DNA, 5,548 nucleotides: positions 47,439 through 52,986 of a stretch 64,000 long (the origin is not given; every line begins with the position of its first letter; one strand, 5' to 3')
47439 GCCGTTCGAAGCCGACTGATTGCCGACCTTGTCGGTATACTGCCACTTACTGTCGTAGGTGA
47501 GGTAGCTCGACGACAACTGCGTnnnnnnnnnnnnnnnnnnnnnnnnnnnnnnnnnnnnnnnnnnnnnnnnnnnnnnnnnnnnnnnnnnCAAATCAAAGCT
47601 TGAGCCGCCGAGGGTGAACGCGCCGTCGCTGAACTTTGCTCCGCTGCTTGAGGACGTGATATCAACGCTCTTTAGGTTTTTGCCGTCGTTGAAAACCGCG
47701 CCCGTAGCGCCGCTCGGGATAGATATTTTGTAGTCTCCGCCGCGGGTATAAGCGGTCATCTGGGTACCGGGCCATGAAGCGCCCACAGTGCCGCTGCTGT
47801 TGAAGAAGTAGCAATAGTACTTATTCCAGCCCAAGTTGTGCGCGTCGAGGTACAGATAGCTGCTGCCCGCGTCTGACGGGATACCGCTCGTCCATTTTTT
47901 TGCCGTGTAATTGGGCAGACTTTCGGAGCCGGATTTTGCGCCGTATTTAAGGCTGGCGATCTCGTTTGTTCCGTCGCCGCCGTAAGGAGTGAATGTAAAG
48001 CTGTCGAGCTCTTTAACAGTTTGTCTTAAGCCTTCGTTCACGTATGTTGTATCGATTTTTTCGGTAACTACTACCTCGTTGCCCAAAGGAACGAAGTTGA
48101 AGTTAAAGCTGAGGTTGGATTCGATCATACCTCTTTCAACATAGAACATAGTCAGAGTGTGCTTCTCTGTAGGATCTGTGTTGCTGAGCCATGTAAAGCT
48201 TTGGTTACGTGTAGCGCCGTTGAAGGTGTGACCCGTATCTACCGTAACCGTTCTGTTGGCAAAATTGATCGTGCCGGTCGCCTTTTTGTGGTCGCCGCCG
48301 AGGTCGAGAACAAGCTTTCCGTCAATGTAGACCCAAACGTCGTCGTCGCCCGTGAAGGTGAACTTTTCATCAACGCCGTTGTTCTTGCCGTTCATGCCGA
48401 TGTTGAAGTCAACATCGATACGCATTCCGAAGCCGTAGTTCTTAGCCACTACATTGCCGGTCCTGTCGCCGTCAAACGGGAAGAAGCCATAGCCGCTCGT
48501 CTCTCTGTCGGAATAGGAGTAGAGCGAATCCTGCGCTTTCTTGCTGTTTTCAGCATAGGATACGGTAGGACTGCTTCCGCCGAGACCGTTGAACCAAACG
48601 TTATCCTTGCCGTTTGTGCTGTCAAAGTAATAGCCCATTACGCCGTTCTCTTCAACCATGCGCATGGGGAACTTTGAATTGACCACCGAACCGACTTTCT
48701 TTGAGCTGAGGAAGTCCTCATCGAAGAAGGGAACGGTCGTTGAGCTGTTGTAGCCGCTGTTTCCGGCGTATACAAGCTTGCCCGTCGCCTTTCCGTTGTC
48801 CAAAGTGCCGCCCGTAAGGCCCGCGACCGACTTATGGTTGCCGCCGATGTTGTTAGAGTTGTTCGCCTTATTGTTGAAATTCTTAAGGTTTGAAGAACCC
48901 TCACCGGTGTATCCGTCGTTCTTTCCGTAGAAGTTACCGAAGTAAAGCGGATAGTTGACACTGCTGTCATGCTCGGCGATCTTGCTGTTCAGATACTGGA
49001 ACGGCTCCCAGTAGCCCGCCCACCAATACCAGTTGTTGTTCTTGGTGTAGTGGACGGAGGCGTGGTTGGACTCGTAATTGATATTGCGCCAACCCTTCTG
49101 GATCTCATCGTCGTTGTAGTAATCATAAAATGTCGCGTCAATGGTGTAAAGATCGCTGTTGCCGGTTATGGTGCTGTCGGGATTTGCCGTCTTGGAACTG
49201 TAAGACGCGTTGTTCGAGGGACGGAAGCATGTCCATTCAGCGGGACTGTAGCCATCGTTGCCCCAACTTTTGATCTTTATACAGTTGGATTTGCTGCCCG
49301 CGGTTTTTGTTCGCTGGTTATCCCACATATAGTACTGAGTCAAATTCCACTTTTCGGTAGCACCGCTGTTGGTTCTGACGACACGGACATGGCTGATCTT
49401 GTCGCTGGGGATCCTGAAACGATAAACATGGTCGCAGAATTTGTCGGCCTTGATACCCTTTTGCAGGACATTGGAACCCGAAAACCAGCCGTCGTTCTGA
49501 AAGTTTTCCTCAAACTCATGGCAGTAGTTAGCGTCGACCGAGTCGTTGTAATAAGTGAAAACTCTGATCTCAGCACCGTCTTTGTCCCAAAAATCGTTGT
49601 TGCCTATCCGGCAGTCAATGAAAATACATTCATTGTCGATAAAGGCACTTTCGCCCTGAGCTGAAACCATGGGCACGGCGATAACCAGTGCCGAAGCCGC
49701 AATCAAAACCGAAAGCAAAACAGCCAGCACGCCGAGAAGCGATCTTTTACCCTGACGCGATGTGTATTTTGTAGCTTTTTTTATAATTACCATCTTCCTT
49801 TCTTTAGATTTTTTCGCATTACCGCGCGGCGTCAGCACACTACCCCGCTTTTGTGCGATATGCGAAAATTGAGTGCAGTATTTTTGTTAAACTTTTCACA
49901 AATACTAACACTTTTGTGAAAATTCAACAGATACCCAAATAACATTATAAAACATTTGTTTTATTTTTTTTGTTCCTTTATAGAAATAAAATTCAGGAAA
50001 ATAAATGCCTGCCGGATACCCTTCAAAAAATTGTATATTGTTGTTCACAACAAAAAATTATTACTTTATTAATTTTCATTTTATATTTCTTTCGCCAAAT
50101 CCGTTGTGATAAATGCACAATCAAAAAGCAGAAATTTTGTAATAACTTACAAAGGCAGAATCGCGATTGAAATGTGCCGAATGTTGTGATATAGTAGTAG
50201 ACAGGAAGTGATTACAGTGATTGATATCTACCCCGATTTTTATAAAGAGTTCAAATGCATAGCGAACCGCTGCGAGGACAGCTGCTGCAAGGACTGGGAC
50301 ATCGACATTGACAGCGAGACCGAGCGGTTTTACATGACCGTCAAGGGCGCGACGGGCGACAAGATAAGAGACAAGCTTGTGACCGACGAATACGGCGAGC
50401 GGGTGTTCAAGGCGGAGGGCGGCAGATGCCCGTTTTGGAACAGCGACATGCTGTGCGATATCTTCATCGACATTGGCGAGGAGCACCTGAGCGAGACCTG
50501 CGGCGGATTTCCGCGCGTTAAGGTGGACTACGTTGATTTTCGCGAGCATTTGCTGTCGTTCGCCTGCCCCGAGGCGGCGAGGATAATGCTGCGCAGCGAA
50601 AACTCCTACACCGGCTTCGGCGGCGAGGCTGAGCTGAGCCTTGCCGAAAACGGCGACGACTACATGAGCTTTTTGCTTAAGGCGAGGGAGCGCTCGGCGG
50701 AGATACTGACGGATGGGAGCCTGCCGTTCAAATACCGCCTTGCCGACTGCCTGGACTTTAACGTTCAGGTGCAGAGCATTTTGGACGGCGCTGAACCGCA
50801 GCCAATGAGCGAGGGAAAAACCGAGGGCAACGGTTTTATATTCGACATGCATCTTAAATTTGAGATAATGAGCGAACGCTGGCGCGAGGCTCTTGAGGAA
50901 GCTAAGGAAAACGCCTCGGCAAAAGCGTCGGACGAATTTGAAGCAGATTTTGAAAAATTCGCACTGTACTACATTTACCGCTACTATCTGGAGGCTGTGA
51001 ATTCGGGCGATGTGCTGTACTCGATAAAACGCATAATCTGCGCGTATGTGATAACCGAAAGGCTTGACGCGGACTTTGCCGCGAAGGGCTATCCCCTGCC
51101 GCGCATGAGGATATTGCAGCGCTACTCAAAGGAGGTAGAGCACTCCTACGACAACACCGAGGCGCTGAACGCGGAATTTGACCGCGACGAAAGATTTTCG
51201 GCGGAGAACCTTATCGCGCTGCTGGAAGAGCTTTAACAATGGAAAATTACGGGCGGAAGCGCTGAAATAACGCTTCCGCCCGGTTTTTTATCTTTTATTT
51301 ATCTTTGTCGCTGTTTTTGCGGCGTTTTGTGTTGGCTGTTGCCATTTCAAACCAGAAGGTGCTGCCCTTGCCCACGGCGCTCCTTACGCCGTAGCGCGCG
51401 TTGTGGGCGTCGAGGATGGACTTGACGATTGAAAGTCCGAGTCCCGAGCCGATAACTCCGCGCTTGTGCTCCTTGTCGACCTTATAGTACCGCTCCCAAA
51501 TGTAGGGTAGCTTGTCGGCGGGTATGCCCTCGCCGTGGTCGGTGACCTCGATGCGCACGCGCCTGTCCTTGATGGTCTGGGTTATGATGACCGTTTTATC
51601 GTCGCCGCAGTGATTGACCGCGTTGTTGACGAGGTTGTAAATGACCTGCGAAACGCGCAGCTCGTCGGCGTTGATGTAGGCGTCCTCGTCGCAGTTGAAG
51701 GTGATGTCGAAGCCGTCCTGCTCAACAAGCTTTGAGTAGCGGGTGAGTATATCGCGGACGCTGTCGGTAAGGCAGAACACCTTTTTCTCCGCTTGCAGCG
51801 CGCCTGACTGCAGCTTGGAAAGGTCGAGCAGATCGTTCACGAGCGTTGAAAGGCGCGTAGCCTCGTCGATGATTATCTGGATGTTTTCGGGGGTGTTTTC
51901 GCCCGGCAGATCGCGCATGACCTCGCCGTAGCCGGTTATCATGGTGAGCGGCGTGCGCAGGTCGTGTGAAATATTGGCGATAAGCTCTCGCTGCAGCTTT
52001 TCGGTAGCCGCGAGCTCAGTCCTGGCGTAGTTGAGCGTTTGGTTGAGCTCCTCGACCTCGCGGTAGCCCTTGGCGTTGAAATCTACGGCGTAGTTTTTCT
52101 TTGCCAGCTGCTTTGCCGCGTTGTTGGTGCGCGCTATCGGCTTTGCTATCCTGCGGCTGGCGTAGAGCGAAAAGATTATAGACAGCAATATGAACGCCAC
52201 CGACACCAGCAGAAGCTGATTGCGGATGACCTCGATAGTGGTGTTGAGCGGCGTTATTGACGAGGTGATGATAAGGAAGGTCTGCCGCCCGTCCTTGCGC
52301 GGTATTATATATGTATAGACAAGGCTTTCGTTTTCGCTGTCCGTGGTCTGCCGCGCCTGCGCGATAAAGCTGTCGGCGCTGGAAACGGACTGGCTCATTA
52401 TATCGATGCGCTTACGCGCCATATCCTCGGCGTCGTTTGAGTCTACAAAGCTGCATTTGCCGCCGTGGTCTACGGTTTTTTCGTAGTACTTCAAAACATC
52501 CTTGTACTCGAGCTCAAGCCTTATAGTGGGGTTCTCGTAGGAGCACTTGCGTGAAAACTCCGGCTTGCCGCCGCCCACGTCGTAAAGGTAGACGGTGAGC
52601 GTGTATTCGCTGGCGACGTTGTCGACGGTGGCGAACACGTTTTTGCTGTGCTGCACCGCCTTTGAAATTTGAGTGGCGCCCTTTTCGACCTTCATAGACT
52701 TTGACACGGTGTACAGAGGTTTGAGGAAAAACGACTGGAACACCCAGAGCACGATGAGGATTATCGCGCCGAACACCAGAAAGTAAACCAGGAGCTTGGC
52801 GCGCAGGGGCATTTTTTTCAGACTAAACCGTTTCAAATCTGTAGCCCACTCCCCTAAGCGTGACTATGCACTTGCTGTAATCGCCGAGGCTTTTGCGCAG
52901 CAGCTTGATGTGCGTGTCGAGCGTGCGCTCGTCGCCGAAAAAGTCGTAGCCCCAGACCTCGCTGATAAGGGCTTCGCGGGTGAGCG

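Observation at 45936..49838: Pilus tip adhesin combines a fibro-slime/PA14-like domain with an amylase-type starch-binding module (starch-adhesive pilus hypothesis)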

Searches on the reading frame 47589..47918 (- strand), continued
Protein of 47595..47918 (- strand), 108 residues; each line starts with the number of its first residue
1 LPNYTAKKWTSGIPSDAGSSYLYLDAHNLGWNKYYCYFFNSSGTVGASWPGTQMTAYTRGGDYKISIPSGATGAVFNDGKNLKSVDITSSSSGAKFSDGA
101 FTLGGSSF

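Call 61: search_solved_structures(query=A3, max_evalue=0.01, show_alignments=5)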
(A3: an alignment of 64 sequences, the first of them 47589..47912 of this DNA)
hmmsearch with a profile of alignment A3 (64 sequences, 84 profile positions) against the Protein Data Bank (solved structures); distinct sequences matched with E-value up to 0.01: 9.
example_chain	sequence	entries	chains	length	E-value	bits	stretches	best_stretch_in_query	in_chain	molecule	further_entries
9qf9_A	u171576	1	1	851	4.6e-48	164.2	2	4-84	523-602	Ruminococcus bromii Amy16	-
9qf8_A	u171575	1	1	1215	5.1e-23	83.9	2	2-82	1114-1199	Ruminococcus bromii Amy10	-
9qf3_A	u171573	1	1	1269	6.1e-22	80.4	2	16-75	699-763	Ruminococcus bromii Amy4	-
6b15_A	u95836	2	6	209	4.6e-18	68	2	18-79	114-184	Amy13K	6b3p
7uwu_A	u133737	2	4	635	1.2e-12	50.7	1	4-66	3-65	Starch Adherence System protein 6 (Sas6)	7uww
9qfa_A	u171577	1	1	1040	0.00086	22.3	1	17-78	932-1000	Ruminococcus bromii Amy12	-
2j43_A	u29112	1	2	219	0.0055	19.7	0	10-63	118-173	SPYDX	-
2c3v_A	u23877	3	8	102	0.006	19.6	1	6-68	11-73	ALPHA-AMYLASE G-6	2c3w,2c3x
2c3g_A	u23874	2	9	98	0.0084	19.1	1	6-54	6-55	ALPHA-AMYLASE G-6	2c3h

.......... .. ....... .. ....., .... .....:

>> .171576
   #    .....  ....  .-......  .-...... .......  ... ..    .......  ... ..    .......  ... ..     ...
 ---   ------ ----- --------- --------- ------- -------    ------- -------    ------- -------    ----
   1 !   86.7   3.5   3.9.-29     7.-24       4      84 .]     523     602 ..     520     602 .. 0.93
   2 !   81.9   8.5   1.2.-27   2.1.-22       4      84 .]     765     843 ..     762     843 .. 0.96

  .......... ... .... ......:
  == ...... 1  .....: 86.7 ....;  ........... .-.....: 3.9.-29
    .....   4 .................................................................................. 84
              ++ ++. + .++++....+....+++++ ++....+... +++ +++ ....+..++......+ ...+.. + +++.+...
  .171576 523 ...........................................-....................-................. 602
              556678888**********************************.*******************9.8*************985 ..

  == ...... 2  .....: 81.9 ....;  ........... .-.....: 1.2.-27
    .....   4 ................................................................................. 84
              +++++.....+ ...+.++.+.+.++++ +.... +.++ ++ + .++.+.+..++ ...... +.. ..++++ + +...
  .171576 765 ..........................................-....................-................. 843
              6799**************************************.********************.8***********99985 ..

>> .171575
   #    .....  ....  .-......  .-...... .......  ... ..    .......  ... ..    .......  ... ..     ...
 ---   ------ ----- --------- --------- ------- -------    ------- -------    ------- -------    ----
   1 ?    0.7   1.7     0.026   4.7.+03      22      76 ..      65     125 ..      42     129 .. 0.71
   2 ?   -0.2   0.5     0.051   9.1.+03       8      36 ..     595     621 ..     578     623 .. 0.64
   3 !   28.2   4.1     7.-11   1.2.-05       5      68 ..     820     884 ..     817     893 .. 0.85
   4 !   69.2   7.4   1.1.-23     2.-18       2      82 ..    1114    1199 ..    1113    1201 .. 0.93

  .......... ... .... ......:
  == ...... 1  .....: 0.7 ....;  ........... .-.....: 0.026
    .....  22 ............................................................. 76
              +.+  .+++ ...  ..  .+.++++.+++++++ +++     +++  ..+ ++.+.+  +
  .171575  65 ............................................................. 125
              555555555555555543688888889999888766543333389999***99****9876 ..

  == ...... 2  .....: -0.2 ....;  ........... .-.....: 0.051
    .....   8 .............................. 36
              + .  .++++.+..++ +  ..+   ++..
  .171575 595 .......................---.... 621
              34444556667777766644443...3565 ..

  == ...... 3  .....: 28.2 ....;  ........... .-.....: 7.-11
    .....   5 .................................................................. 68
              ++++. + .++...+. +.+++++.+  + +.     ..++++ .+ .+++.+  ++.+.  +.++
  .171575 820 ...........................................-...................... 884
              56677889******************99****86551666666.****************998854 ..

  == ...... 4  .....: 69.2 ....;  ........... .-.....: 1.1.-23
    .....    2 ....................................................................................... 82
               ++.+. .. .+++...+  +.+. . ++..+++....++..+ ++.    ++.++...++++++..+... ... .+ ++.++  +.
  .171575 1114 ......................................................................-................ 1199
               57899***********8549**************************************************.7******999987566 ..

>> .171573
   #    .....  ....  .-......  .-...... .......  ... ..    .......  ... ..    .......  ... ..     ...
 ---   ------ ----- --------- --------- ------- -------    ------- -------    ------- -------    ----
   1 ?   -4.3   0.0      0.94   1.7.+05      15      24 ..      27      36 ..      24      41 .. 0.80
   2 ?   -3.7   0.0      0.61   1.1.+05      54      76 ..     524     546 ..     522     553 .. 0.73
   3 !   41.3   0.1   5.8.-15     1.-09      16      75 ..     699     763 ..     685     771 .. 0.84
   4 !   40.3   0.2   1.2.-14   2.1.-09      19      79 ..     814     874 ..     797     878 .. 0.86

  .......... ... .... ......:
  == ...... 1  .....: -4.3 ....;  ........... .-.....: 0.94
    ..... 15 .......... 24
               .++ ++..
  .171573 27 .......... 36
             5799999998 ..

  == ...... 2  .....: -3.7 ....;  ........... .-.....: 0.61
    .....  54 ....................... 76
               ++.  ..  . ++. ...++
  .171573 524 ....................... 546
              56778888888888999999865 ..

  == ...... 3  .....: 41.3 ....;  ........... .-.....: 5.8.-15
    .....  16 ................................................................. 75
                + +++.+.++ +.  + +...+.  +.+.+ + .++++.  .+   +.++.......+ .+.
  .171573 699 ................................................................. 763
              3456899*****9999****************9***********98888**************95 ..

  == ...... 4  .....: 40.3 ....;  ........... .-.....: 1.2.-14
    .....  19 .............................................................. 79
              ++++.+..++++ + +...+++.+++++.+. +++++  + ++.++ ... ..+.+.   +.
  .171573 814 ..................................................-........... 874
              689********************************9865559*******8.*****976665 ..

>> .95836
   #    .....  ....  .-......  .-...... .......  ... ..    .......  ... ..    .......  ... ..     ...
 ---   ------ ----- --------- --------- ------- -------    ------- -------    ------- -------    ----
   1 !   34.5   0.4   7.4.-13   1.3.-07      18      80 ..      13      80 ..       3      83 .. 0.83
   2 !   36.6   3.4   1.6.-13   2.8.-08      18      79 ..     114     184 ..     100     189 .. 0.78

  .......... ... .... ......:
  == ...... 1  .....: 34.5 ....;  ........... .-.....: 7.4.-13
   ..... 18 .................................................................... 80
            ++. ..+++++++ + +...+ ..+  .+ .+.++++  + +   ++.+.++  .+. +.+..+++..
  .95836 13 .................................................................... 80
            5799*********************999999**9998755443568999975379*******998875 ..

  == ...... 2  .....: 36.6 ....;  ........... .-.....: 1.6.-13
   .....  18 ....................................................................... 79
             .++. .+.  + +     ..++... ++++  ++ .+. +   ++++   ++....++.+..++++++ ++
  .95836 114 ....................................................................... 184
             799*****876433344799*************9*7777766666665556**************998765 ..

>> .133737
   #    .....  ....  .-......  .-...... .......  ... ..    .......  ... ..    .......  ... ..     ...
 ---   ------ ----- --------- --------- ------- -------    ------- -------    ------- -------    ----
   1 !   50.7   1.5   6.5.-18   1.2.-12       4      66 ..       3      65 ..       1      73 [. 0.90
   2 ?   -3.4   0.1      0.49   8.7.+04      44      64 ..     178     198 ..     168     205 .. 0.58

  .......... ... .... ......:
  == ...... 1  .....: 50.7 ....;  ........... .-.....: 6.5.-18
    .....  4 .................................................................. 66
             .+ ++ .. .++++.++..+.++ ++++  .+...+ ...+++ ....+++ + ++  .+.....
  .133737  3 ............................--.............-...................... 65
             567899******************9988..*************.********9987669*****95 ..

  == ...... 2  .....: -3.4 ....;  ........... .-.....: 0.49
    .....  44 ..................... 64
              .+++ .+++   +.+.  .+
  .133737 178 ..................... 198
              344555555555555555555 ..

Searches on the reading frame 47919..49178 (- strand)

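Call 9: search_protein_families(library=pfam, proteins=[window:47919-49178:-], max_evalue=10)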
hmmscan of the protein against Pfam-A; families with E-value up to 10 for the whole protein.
seq(420 aa): 2 families
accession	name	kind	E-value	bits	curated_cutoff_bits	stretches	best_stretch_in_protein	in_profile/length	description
PF07691.17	PA14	-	0.00012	22.3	24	1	272-310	63-98/147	PA14 domain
PF16640.11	Big_3_5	-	0.25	12.4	35.5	1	298-346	26-69/88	Bacterial Ig-like domain (group 3)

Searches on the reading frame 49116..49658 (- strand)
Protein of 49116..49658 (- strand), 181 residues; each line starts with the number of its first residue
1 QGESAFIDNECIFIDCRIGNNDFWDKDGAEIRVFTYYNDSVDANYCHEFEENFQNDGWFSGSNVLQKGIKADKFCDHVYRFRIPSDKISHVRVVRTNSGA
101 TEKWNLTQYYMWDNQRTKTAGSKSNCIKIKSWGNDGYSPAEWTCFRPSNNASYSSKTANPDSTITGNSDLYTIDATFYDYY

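Call 9: search_protein_families(library=pfam, proteins=[window:49116-49658:-], max_evalue=10)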
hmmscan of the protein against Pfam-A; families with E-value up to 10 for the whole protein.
seq(181 aa): 0 families

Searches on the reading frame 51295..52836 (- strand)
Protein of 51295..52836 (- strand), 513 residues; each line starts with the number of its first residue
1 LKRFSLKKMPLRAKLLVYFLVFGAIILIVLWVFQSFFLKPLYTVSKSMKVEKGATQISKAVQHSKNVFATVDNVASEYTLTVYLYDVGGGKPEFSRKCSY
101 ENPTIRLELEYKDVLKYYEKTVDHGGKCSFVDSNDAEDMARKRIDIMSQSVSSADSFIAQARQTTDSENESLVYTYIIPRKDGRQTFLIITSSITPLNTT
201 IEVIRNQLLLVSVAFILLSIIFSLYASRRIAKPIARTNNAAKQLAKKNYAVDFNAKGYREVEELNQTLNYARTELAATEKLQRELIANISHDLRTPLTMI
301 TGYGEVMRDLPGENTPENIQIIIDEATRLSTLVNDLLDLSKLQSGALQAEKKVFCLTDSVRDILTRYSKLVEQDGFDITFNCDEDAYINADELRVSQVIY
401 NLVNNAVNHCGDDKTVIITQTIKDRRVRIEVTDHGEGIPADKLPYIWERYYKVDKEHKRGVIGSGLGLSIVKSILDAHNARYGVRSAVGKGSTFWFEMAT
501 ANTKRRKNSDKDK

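Call 5: search_protein_families(library=pfam, proteins=[window:51295-52836:-], max_evalue=0.01)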
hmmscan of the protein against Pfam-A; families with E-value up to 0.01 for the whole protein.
window:51295-52836:- (513 aa): 4 families
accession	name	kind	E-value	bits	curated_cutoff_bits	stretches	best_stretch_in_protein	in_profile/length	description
PF02518.31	HATPase_c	-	2.6e-24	86.2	26.4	1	391-498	2-107/111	Histidine kinase-, DNA gyrase B-, and HSP90-like ATPase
PF00512.31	HisKA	-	1.8e-19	70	26.9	1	282-345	2-66/66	His Kinase A (phospho-acceptor) domain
PF00672.30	HAMP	-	3e-05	24.7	25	1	227-275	3-51/53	HAMP domain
PF13581.12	HATPase_c_2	-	6.3e-05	23.4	27.4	1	401-480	38-114/127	Histidine kinase-like ATPase domain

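Call 6: search_protein_families(library=ncbifam, proteins=[window:51295-52836:-], max_evalue=0.01)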
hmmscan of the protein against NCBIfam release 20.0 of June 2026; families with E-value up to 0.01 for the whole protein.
window:51295-52836:- (513 aa): 87 families (the best 25 are shown)
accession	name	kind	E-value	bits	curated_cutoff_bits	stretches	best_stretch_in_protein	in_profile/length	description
NF046044.1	PnpS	equivalog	1e-61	209.1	400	1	273-498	161-389/390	two-component system histidine kinase PnpS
TIGR02966.1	phoR_proteo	equivalog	5.1e-61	206.5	334.2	1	273-497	105-332/333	phosphate regulon sensor histidine kinase PhoR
NF033092.0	HK_WalK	equivalog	1.5e-60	205.4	725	2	273-498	363-592/594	cell wall metabolism sensor histidine kinase WalK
NF040691.1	MtrAB_MtrB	equivalog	1.8e-49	169.1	450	1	149-498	131-490/507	MtrAB system histidine kinase MtrB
NF047874.1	MASE3_PAS_HK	subfamily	2e-48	165.7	560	1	259-510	379-635/655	MASE3 domain-containing sensor histidine kinase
NF012163.2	BaeS_SmeS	equivalog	2.5e-48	165.2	500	1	205-481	163-439/457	sensor histidine kinase efflux regulator BaeS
TIGR01386.1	cztS_silS_copS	subfamily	3.4e-47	161.5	292.55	1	143-498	98-456/457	heavy metal sensor histidine kinase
NF041210.1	his_kin_PieS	equivalog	7.8e-46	157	850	1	167-499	129-469/474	two component system sensor histidine kinase PieS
NF008235.0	PRK11006.1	equivalog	1.5e-45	155.8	390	1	272-500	194-423/431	phosphate regulon sensor histidine kinase PhoR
TIGR02956.1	TMAO_torS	equivalog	3.7e-44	151.1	676.5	2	286-510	468-692/967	TMAO reductase system sensor histidine kinase/response regulator TorS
NF007837.0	PRK10549.1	equivalog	5.7e-44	150.6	603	1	208-486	167-445/466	envelope stress sensor histidine kinase BaeS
NF041947.1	LuxQ_Vibrio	equivalog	2.4e-43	148.1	1200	1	269-509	459-705/843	quorum-sensing autoinducer 2 sensor kinase/phosphatase LuxQ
NF033091.0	HK_VanS_ACDEFG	equivalog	3.1e-43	148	400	1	214-486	3-281/293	vancomycin resistance histidine kinase VanS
NF033093.1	HK_VicK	exception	4.5e-43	147.5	680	1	273-496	200-431/448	cell wall metabolism sensor histidine kinase VicK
NF008312.0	PRK11100.1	equivalog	7.6e-43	147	356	1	192-491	168-465/477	two-component system sensor histidine kinase CreC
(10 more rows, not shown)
